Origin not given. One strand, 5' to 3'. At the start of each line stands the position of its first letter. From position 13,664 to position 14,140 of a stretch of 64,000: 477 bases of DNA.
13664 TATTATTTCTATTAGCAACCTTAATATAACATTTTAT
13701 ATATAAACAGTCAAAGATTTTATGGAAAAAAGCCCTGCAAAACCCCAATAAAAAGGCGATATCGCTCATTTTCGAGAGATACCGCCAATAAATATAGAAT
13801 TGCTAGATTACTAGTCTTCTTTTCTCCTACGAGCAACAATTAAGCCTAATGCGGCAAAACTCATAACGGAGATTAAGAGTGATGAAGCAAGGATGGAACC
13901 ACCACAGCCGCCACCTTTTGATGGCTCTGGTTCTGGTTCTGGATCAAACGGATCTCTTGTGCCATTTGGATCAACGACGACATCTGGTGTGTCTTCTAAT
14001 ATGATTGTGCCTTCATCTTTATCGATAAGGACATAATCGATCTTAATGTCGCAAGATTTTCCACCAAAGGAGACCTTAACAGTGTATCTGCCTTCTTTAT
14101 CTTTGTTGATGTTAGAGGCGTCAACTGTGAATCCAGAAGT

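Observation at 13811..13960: Unusual C-terminal sorting-like signal on the 1377-aa subtilase: PEPEPEP linker, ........, TM helix, RRRKED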

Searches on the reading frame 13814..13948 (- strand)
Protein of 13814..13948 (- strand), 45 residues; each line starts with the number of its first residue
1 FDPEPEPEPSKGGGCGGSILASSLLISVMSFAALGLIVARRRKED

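Call 27: search_protein_representatives(alignment_id=A1)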
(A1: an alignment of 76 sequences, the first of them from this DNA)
Query: 76 sequences, 37 profile positions. Proteins with E-value up to 0.001 (for the whole library): 560; up to 1e-10: 15; up to 1e-30: 0. The best 150 are listed.
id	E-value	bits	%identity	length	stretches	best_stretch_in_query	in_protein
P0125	6.1e-13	64.5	-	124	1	2-37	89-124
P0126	4.5e-12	61.7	-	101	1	2-37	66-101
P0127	4.5e-12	61.7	-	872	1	2-37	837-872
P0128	1.2e-11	60.3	-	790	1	1-36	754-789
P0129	1.4e-11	60.1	-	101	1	1-36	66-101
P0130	1.8e-11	59.8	-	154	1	3-36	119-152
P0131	1.8e-11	59.8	-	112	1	1-36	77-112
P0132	3.4e-11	58.9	-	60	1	1-36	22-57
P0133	3.9e-11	58.7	-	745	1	2-37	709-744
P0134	4.8e-11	58.4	-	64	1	2-37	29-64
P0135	5.5e-11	58.2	-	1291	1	2-37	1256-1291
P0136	5.7e-11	58.2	-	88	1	2-36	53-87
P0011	7.0e-11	57.9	-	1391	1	1-37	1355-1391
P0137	7.2e-11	57.9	-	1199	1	1-36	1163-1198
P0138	1.0e-10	57.4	-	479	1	2-35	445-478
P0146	1.9e-10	56.5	-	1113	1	2-37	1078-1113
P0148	2.1e-10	56.3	-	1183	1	1-36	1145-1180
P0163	7.5e-10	54.6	-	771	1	1-37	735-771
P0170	1.1e-09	54.1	-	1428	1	2-37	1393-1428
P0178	1.4e-09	53.7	-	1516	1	2-37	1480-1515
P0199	5.0e-09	52.0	-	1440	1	2-36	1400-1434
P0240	3.3e-08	49.3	-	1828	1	2-37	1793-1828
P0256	5.5e-08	48.6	-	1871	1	2-37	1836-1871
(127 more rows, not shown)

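Call 32: search_protein_families(library=pfam, alignment_id=A2, max_evalue=0.0001)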
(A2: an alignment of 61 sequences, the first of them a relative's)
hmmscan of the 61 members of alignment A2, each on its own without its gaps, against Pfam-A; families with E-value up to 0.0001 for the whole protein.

A. member 1, P0127 (872 aa): 0 families

B. families by the number of members that match (of 61 scanned): 18 families
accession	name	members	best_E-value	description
PF04231.19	Endonuclease_1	11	3.2e-51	Endonuclease I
PF02368.24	Big_2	10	6.5e-30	Bacterial Ig-like domain (group 2)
PF09479.16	Flg_new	9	5e-55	Listeria-Bacteroides repeat domain (List_Bact_rpt)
PF07523.18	Big_3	8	5.4e-36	Bacterial Ig-like domain (group 3)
PF18998.6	Flg_new_2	6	4.3e-16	Divergent InlB B-repeat domain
PF02225.27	PA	3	3e-12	PA domain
PF03442.20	CBM_X2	3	2.8e-06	Carbohydrate binding domain X2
PF00082.27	Peptidase_S8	1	1.3e-36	Subtilase family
PF13385.13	Laminin_G_3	1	1.8e-14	Concanavalin A-like lectin/glucanases superfamily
PF06832.18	BiPBP_C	1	1.6e-09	Penicillin-Binding Protein C-terminus Family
PF00149.33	Metallophos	1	2.4e-09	Calcineurin-like phosphoesterase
PF21798.2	DUF6878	1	1.6e-07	Family of unknown function (DUF6878)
PF13927.12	Ig_3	1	5.7e-07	Immunoglobulin domain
PF22359.2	Big-like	1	9.9e-06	Bacterial Ig-like domain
PF07679.22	I-set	1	1.3e-05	Immunoglobulin I-set domain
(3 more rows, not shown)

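Call 33: search_protein_families(library=ncbifam, alignment_id=A2, max_evalue=0.01)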
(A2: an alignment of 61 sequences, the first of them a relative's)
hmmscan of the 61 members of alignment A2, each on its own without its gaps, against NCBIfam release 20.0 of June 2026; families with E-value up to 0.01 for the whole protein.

A. member 1, P0127 (872 aa): 0 families

B. families by the number of members that match (of 61 scanned): 23 families
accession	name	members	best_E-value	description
NF011716.0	PRK15137.1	9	3.5e-11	deoxyribonuclease I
TIGR02543.1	List_Bact_rpt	6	6.3e-16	TIGR02543 family repeat protein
NF033189.1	internalin_A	3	2.4e-32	class 1 internalin InlA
NF033188.1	internalin_H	3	1.1e-16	InlH/InlC2 family class 1 internalin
NF038112.1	myxo_dep_M36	3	6.4e-07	myxosortase-dependent M36 family metallopeptidase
NF038111.1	rhom_dep_M36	2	2.6e-06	rhombosortase-dependent M36 family metallopeptidase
NF053514.2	JUQZ_fam_ocin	2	0.0022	BLB8/JUQZ-1 family protein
NF011481.0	PRK14890.1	1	1.5e-09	putative Zn-ribbon RNA-binding protein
TIGR03921.1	T7SS_mycosin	1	1.1e-08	type VII secretion-associated serine protease mycosin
NF038113.1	T9SSA_dep_M36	1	9.7e-07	T9SS-dependent M36 family metallopeptidase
NF041909.1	HVO_2753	1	6.5e-06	HVO_2753 family zinc finger protein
NF040553.1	SGO_0316_fam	1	2.9e-05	SGO_0316/SGO_0317 family LPXTG-anchored serine peptidase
NF033441.0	BREX_BrxC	1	3.7e-05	BREX system P-loop protein BrxC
NF045523.1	MXAN_5453_fam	1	0.00012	MXAN_5453 family MXYO-CTERM-anchored protein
NF049901.1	EndglycodaseB1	1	0.00069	endo-beta-N-acetylglucosaminidase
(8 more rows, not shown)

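Call 39: find_homologous_proteins(query=A3, max_evalue=0.01)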
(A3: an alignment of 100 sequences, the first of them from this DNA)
Query A3 (100 sequences) (45 aa, profile of the alignment): 3 proteins with E <= 0.01 among 576 candidates.
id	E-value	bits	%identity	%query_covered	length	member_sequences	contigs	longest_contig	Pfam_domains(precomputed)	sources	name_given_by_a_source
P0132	4.3e-15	73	43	93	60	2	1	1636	-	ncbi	-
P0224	8.6e-12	62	39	84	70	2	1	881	-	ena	-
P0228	7.3e-10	56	47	42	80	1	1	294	-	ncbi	-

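Call 59: list_cluster_members(proteins=[P0127, P0135, P0137, P0146, P0148, P0163, P0170, P0178, P0199, P0240])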
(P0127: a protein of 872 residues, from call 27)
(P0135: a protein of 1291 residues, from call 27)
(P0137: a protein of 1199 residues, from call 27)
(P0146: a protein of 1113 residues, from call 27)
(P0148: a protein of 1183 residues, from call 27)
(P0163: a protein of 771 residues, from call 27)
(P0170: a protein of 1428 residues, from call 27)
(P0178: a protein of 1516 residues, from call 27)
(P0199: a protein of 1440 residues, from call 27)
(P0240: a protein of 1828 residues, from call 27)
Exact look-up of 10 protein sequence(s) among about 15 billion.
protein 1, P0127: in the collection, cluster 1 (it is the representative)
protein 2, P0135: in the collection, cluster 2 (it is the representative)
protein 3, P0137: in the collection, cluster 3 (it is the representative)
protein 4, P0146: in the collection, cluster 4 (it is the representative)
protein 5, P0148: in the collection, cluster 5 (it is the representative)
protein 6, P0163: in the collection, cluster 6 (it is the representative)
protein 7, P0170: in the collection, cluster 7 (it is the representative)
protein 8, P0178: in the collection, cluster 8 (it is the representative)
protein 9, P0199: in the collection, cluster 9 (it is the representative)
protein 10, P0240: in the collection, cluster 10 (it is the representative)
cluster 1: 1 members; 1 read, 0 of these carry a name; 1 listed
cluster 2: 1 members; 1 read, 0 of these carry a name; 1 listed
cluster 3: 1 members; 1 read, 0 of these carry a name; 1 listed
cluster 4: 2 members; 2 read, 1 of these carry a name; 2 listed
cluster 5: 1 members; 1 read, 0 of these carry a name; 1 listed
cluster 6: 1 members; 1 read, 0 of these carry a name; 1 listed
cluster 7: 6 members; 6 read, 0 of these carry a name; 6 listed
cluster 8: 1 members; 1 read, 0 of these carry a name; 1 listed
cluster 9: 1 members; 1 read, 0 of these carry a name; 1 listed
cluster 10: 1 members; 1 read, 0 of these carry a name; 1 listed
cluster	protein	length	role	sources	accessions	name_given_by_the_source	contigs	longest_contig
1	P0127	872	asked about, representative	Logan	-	-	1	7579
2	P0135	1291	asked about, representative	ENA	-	-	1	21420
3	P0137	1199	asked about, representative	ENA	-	-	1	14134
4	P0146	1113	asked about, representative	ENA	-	-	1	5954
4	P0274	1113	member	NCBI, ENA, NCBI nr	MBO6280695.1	MAG: hypothetical protein J6M95_03865 [Bacilli bacterium] | hypothetical protein [Bacilli bacterium]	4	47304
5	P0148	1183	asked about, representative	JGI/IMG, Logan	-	-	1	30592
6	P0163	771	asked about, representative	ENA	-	-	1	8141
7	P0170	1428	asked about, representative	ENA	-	-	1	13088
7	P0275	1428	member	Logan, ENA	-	-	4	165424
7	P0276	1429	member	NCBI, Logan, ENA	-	-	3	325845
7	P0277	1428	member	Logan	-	-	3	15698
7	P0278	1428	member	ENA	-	-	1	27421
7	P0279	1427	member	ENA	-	-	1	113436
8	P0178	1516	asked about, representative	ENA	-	-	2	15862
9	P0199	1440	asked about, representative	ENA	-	-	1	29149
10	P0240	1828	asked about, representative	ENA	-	-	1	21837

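Call 60: find_encoding_contigs(protein=P0274, flank=10000, max_places=4)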
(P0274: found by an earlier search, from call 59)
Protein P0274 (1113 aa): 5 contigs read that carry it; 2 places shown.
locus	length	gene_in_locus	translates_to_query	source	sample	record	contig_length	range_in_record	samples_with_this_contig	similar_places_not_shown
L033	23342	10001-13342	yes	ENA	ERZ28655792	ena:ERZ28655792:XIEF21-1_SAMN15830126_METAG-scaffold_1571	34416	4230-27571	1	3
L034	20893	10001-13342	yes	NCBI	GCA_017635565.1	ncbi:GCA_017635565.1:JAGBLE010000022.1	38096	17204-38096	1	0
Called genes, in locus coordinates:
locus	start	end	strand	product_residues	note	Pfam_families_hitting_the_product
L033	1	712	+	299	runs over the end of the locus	PF00528:BPD_transp_1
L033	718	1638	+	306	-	PF00528:BPD_transp_1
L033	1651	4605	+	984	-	-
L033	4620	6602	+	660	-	PF16126:DUF4838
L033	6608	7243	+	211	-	PF02368:Big_2, PF26918:Ig_Eae (weak)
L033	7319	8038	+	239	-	PF00005:ABC_tran, PF02463:SMC_N (faint), PF06414:Zeta_toxin (faint), PF13304:AAA_21 (weak)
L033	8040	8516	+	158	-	-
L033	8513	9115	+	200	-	-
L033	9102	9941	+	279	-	-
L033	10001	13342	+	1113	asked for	-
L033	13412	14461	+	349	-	PF04616:Glyco_hydro_43 (faint)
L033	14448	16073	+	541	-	PF13350:Y_phosphatase3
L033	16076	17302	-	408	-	PF01946:Thi4, PF00890:FAD_binding_2 (weak), PF01134:GIDA (weak), PF07992:Pyr_redox_2 (faint), PF12831:FAD_oxidored, PF13450:NAD_binding_8 (weak)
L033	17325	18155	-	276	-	PF07883:Cupin_2 (weak), PF00165:HTH_AraC, PF12833:HTH_18, PF00165:HTH_AraC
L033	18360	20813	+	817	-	PF02837:Glyco_hydro_2_N, PF22666:Glyco_hydro_2_N2, PF00703:Glyco_hydro_2, PF02836:Glyco_hydro_2_C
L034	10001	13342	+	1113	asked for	-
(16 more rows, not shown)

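Call 61: find_encoding_contigs(protein=P0148, flank=10000, max_places=3)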
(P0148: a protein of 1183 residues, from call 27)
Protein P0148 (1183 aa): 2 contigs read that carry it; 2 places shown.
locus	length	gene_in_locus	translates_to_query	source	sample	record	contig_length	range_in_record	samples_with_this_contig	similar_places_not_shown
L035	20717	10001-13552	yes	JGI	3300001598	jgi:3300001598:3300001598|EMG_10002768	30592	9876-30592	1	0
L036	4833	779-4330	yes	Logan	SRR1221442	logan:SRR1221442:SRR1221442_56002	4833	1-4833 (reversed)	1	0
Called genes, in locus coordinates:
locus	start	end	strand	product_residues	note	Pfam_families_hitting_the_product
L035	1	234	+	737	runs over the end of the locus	PF00753:Lactamase_B, PF23023:Anti-Pycsar_Apyc1 (weak), PF12706:Lactamase_B_2, PF13185:GAF_2, PF01590:GAF, PF13492:GAF_3 (faint), PF01966:HD (faint), PF13487:HD_5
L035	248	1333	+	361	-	PF11187:Mbeg1-like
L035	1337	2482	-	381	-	PF00990:GGDEF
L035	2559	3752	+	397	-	PF01204:Trehalase, PF22422:MGH1-like_GH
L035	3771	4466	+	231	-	PF02592:Vut_1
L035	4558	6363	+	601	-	PF07881:Fucose_iso_N1, PF07882:Fucose_iso_N2, PF02952:Fucose_iso_C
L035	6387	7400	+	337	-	PF01120:Alpha_L_fucos, PF14871:GHL6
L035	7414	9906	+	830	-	PF01074:Glyco_hydro_38N, PF03065:Glyco_hydro_57 (weak), PF09261:Alpha-mann_mid, PF07748:Glyco_hydro_38C (faint)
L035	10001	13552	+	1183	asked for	-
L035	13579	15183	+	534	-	-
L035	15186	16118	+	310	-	PF00528:BPD_transp_1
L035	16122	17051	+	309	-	PF00528:BPD_transp_1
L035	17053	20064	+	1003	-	-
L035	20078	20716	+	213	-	?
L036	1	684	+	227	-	?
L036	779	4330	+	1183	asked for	-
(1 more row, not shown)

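Call 63: search_protein_families(library=ncbifam, alignment_id=A3, max_evalue=10)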
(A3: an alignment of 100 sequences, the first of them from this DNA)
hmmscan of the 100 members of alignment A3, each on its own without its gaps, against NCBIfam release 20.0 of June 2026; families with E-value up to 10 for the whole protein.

A. member 1, seq(45 aa): 4 families
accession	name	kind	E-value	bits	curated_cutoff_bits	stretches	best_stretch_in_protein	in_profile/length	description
TIGR01167.1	LPXTG_anchor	domain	0.035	14.8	15.9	1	21-44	10-33/34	LPXTG cell wall anchor domain-containing protein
NF045522.1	MXAN_2561_fam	equivalog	0.14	11.6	150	1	12-43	276-304/304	MXAN_2561 family MXYO-CTERM-anchored protein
NF033492.1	podovir_small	equivalog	1.5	8.8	32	1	19-38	6-25/36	putative phage replication protein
NF033846.1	Rumino_NPXTG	domain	4.3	7.8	23.5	1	26-44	12-30/30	NPXTG-anchored protein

B. families by the number of members that match (of 100 scanned): 40 families (the first 25 are shown)
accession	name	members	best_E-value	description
TIGR01167.1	LPXTG_anchor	69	0.00099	LPXTG cell wall anchor domain-containing protein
NF033507.3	Loki-CTERM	31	0.0036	Loki-CTERM sorting domain-containing protein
NF033846.1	Rumino_NPXTG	23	0.00095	NPXTG-anchored protein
NF045523.1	MXAN_5453_fam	10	0.00058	MXAN_5453 family MXYO-CTERM-anchored protein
NF058582.1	Microco_LAVTG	8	0.0084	LAVTG motif-containing sortase-dependent surface protein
TIGR01495.1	ETRAMP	8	0.018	ETRAMP family protein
NF038356.1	actino_DLW39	7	0.012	DLW-39 family protein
NF033465.3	PTPA-CTERM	5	0.0023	PTPA-CTERM sorting domain-containing protein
NF045529.2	Heimdall-CTERM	5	0.006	Heimdall-CTERM domain-containing surface protein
NF058670.1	sorting_LPXTATN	4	0.2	LPxTATN C-terminal sorting signal domain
TIGR03065.1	srtB_sig_QVPTGV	3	0.0048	QVPTGV class sortase B protein-sorting domain-containing protein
TIGR02595.1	PEP_CTERM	3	0.048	PEP-CTERM sorting domain-containing protein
NF058571.1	GVDTG_CTERM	3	0.066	GVDTG sorting domain-containing protein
NF041738.1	GG_III-CTERM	2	0.035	GGIII-like transmembrane region-containing protein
NF033609.2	MSCRAMM_ClfA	2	0.042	MSCRAMM family adhesin clumping factor ClfA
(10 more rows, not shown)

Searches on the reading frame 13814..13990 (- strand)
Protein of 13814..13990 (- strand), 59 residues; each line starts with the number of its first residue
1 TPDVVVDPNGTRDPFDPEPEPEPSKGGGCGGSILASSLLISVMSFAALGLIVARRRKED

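Call 3: search_protein_families(library=ncbifam, proteins=[window:13814-13990:-], max_evalue=10)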
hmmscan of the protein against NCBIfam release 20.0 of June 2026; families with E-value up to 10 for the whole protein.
window:13814-13990:- (59 aa): 3 families
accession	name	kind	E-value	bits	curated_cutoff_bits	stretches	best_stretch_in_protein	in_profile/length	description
TIGR01167.1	LPXTG_anchor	domain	0.071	13.8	15.9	1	35-58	10-33/34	LPXTG cell wall anchor domain-containing protein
NF045522.1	MXAN_2561_fam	equivalog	0.21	11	150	1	25-57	275-304/304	MXAN_2561 family MXYO-CTERM-anchored protein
NF033846.1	Rumino_NPXTG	domain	9.1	6.7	23.5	1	40-57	12-29/30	NPXTG-anchored protein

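Call 4: search_protein_families(library=pfam, proteins=[window:13814-13990:-], max_evalue=1)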
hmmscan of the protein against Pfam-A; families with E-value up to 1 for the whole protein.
window:13814-13990:- (59 aa): 1 family
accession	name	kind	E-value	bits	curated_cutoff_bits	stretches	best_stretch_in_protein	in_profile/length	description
PF00746.26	Gram_pos_anchor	-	0.35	11.3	20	1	39-59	22-42/43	LPXTG cell wall anchor motif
